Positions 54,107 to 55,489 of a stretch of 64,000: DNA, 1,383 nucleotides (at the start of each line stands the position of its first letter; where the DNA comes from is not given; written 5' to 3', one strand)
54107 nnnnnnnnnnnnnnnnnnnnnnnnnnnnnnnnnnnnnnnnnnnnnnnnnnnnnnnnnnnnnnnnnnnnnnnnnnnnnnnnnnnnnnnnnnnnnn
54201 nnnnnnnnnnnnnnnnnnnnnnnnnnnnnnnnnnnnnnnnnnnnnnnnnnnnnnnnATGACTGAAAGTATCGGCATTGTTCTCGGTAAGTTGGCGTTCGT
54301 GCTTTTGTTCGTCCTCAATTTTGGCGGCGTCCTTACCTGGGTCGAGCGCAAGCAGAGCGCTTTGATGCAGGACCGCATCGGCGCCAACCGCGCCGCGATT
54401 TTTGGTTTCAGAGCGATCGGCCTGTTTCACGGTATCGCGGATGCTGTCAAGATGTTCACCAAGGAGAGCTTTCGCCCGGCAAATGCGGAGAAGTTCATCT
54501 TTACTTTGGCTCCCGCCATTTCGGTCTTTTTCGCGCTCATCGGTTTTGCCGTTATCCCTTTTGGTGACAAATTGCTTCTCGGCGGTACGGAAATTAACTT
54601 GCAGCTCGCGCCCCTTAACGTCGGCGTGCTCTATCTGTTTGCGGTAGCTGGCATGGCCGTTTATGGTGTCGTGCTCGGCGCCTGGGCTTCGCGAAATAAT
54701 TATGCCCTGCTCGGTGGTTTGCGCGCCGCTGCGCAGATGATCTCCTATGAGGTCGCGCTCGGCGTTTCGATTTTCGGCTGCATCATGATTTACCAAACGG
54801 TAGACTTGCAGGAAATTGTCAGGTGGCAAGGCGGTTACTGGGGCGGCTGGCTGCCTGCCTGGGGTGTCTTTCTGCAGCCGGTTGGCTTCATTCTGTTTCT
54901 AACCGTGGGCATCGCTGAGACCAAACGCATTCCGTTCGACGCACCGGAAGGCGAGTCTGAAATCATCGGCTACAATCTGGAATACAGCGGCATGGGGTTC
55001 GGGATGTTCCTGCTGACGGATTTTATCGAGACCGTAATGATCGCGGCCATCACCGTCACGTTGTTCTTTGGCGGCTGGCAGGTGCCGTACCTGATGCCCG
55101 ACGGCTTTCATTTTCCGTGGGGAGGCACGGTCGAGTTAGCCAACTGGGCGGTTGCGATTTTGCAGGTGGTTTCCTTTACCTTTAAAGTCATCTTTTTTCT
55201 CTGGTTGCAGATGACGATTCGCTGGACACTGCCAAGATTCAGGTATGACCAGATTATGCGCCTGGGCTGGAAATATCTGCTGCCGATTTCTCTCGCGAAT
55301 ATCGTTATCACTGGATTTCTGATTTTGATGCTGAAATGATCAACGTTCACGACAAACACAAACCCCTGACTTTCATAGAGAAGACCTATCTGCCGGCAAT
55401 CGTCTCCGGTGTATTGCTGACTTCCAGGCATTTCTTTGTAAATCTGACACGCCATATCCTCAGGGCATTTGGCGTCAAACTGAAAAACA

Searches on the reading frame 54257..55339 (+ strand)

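Call 72: search_protein_families(library=pfam, proteins=[window:54257-55339:+], max_evalue=0.00001)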
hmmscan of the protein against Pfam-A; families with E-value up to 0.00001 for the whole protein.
window:54257-55339:+ (360 aa): 1 family
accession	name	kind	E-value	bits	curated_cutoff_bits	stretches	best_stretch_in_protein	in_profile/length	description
PF00146.26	NADHdh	-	4.1e-103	345.3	27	1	13-352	4-297/298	NADH dehydrogenase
